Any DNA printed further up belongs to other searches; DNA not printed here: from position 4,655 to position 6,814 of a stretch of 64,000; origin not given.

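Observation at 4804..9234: Coupled P-loop kinase/DAGK-like fusion plus ligase-ACP-acyltransferase gene: candidate self-contained lipid acylation module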

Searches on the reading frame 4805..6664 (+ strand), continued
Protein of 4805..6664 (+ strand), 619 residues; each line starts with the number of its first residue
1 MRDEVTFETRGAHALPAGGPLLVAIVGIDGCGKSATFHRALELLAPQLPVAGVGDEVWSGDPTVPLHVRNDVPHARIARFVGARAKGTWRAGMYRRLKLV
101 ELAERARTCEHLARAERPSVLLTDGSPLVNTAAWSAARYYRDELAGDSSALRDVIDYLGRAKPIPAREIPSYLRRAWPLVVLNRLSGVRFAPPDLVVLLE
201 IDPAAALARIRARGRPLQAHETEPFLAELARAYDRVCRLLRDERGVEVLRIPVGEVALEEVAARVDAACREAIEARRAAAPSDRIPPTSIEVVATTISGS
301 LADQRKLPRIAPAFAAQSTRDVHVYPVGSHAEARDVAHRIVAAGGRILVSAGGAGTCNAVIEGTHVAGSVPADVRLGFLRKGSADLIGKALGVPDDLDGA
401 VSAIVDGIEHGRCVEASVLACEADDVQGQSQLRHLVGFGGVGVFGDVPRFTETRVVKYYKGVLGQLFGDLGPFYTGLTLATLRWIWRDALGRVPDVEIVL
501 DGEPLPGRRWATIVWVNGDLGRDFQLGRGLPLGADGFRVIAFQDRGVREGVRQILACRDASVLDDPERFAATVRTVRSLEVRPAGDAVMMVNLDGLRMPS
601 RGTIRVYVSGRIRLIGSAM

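Call 24: search_solved_structures(query=A1, max_evalue=1, show_alignments=3)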
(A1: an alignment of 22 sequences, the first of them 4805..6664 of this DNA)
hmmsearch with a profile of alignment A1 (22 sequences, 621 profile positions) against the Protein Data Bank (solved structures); distinct sequences matched with E-value up to 1: 31.
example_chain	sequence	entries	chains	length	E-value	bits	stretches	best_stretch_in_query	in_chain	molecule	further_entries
2qv7_A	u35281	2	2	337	2.2e-05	26.1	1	328-407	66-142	Diacylglycerol Kinase DgkB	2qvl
8puu_A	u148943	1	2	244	0.00089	20.8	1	188-270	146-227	Deoxynucleoside kinase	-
2plr_A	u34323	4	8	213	0.014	16.8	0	188-220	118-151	Probable thymidylate kinase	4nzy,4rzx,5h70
3lv8_A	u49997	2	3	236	0.015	16.7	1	184-252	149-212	Thymidylate kinase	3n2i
6ybh_A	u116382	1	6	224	0.026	15.9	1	191-232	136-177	Deoxynucleoside kinase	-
2jas_A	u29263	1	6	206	0.06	14.7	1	178-232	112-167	DEOXYGUANOSINE KINASE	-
2jaq_A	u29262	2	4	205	0.061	14.7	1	178-232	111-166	DEOXYGUANOSINE KINASE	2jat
7v2c_w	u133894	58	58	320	0.064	14.6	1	181-260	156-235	NADH dehydrogenase [ubiquinone] 1 alpha subcomplex subunit 10, mitochondrial | NADH dehydrogenase [ubiquinone] 1 alpha subcomplex subunit 10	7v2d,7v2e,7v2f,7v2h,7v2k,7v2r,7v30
8zsk_AK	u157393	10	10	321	0.065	14.6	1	181-260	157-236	NADH dehydrogenase [ubiquinone] 1 alpha subcomplex subunit 10, mitochondrial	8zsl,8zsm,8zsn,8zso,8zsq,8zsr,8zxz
9o57_A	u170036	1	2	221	0.078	14.3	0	185-265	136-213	Thymidylate kinase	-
5gpn_q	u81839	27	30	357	0.078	14.3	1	181-260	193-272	NADH dehydrogenase [ubiquinone] 1 alpha subcomplex subunit 10, mitochondrial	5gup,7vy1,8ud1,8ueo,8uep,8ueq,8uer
9w2u_O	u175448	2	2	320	0.11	13.8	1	180-251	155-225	NADH dehydrogenase [ubiquinone] 1 alpha subcomplex subunit 10, mitochondrial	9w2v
5o31_O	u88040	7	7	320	0.11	13.8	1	180-251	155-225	NADH dehydrogenase [ubiquinone] 1 alpha subcomplex subunit 10, mitochondrial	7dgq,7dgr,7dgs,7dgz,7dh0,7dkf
5lc5_O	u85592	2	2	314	0.12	13.7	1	180-251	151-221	NADH dehydrogenase [ubiquinone] 1 alpha subcomplex subunit 10, NDUFA10,NADH dehydrogenase | NADH dehydrogenase [ubiquinone] 1 alpha subcomplex subunit 10, mitoc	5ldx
5ldw_O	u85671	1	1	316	0.12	13.7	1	180-251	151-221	NADH dehydrogenase [ubiquinone] 1 alpha subcomplex subunit 10, NDUFA10,NADH dehydrogenase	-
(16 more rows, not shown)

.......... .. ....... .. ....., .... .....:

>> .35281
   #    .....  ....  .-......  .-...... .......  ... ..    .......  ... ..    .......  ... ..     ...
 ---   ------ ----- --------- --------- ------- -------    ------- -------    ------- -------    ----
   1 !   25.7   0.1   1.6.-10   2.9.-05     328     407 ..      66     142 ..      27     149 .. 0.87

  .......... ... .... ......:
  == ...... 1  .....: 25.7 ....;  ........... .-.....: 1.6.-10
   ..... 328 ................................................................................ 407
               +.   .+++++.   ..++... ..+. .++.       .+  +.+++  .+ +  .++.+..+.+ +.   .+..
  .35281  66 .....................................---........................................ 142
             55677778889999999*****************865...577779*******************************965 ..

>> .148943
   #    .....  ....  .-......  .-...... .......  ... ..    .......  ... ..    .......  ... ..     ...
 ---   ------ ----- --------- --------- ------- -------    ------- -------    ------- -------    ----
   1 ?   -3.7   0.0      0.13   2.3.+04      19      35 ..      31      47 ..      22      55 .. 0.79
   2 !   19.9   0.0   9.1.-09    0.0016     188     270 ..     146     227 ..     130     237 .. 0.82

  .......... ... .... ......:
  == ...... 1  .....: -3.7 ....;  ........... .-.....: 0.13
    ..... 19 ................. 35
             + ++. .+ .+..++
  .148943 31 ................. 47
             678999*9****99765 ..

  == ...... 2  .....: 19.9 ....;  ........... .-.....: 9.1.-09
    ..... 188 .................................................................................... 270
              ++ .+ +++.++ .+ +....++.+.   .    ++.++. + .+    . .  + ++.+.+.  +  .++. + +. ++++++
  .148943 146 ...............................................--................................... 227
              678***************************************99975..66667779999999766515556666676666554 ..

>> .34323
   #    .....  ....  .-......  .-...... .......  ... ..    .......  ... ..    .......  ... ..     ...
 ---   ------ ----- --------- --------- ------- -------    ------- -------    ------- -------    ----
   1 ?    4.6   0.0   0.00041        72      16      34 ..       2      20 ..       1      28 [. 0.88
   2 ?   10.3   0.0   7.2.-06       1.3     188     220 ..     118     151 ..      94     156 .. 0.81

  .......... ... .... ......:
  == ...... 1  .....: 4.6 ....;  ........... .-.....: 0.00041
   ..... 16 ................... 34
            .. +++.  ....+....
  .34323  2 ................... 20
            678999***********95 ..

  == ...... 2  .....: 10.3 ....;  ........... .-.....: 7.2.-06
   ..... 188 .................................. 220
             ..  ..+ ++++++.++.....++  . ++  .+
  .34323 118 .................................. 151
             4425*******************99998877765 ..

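Call 27: search_protein_families(library=ncbifam, proteins=[L078:8484-9329:+, L078:9326-10759:+, L078:10734-11750:+, L025:2967-3926:-, L039:3235-4281:+], max_evalue=0.01)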
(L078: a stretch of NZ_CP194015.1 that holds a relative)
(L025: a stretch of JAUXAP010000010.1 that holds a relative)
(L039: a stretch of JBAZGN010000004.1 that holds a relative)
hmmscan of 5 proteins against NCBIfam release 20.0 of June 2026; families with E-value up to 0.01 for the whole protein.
L078:8484-9329:+ (281 aa): 0 families

L078:9326-10759:+ (477 aa): 12 families
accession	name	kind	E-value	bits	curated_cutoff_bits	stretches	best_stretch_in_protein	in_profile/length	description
TIGR00530.1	AGP_acyltrn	subfamily_domain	2.8e-17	62.7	102.95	1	27-159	2-129/130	1-acylglycerol-3-phosphate O-acyltransferase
NF006386.0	PRK08633.1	equivalog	3.7e-13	48.1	1221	1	13-161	413-553/1147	acyl-[ACP]--phospholipid O-acyltransferase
TIGR00041.1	DTMP_kinase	equivalog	3.9e-10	39.8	83.25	1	381-457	118-191/196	dTMP kinase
NF005291.0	PRK06814.1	equivalog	6.7e-10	37.5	1349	1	18-165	430-569/1140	acyl-[ACP]--phospholipid O-acyltransferase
NF005959.0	PRK08043.1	equivalog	2.7e-06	25.9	886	1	18-163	5-141/719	bifunctional acyl-ACP--phospholipid O-acyltransferase/long-chain-fatty-acid--ACP ligase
NF052553.1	LyOrLpactfOlsABRUA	equivalog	4.2e-05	22.8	300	1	20-138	44-156/263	lyso-ornithine lipid O-acyltransferase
NF005923.0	PRK07933.1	equivalog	0.00098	18.5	193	0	226-255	2-31/213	dTMP kinase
NF010621.0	PRK14014.1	domain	0.0014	17.8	186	1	28-63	74-109/301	acetyltransferase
NF058536.1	LPAAT_acyl_YihG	equivalog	0.0016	17.7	260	1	27-63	68-104/290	1-acylglycerol-3-phosphate O-acyltransferase, YihG family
NF052615.1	orn_lipid_OlsF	equivalog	0.0028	16.3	620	1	28-161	67-198/570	bifunctional ornithine lipid synthase OlsF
NF052552.1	LyOrLpactfOlsARHOCB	equivalog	0.0042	16.1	300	1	42-138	87-176/271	lyso-ornithine lipid O-acyltransferase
NF006746.0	PRK09270.1-5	subfamily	0.0077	15.2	250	0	224-265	21-61/210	nucleoside/nucleotide kinase family protein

L078:10734-11750:+ (338 aa): 11 families
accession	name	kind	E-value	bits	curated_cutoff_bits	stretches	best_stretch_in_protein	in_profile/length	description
NF002033.0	PRK00861.1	subfamily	7.9e-09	34.6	293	1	46-127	47-123/328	putative lipid kinase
NF009604.0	PRK13057.1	equivalog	4.9e-07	29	274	1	29-128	27-119/302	lipid kinase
NF009874.0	PRK13337.1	equivalog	8.8e-07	28.1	385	1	30-161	24-140/305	diacylglycerol kinase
TIGR03702.1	lip_kinase_YegS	equivalog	4.1e-06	26.1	387.45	1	45-145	32-127/295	lipid kinase YegS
TIGR00147.1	TIGR00147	subfamily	6.3e-06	25.3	118.65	1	13-166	6-146/296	YegS/Rv2252/BmrU family lipid kinase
NF009602.0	PRK13054.1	equivalog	8e-06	25.2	284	1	53-161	44-141/301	lipid kinase YegS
NF009605.0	PRK13059.1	equivalog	1.9e-05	23.8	313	1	17-164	10-141/295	putative lipid kinase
NF008882.0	PRK11914.1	equivalog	7.1e-05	22.1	302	1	9-147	9-138/306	diacylglycerol kinase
NF009025.0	PRK12361.1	equivalog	0.0009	17.6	505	1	6-122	239-352/546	hypothetical protein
NF009603.0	PRK13055.1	subfamily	0.0043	16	342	1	28-87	22-81/335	diacylglycerol kinase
NF040993.1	MamU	equivalog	0.006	16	400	1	28-128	23-117/296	lipid kinase MamU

L025:2967-3926:- (319 aa): 2 families
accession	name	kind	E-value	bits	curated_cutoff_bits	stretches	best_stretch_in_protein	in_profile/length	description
NF008635.0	PRK11624.1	equivalog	2.3e-22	79.7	385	1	188-308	153-273/285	phosphatidate cytidylyltransferase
NF003114.0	PRK04032.1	equivalog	2.5e-06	27.5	148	1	221-284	48-112/172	CDP-2,3-bis-(O-geranylgeranyl)-sn-glycerol synthase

L039:3235-4281:+ (348 aa): 1 family
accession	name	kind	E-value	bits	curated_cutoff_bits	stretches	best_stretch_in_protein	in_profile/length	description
NF008635.0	PRK11624.1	equivalog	9.6e-12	44.9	385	1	133-342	84-277/285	phosphatidate cytidylyltransferase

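Call 42: predict_structure(alignment_id=A2)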
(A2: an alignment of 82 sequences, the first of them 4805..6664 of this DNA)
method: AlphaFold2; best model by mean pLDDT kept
length: 619 residues; sequences in the alignment: 82
mean_pLDDT: 90.4   pTM: 0.71
mean pLDDT of the five models: 90.4, 89.4, 89.1, 89.0, 88.6
residues with pLDDT >= 90: 443; 70-90: 142; 50-70: 18; < 50: 16
segments of 3 or more residues with pLDDT < 50: 1-16
pLDDT, mean of each block of 10 residues (from residue 1): 34 52 97 98 98 97 97 90 85 86 94 91 97 91 85 92 86 85 81 97 97 91 97 97 92 96 98 83 81 82 82 95 90 93 96 91 93 95 81 93 97 96 96 95 95 74 76 91 94 96 96 96 93 94 94 94 97 98 95 94 97 92
secondary structure, 60 per line:
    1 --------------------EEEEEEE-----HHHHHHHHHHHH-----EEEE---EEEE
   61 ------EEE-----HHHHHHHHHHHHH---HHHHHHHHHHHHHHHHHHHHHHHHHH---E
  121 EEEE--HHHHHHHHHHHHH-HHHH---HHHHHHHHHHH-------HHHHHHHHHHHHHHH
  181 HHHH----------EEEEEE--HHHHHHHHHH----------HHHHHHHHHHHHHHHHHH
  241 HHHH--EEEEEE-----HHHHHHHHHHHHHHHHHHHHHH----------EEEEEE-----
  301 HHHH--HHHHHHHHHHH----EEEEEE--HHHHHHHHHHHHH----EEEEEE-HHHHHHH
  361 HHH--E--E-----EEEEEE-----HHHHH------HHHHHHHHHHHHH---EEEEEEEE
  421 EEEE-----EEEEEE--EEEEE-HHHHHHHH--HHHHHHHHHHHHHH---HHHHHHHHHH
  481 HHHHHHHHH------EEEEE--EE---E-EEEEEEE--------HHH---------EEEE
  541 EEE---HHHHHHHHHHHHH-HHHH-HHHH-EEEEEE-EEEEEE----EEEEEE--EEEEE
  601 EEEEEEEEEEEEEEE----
elements in order: E21-27 H33-44 E50-53 E57-60 E67-69 H75-87 H91-116 E120-124 H127-139 H141-144 H148-158 H166-184 E195-200 H203-212 H223-244 E247-252 H258-279 E290-295 H301-304 H307-317 E322-327 H330-342 E347-352 H354-363 E375-380 H386-390 H397-409 E413-424 E430-435 E438-442 H444-451 H454-467 H471-489 E496-500 E510-516 E537-543 H547-559 H561-564 H566-569 E571-576 E578-583 E588-593 E596-615
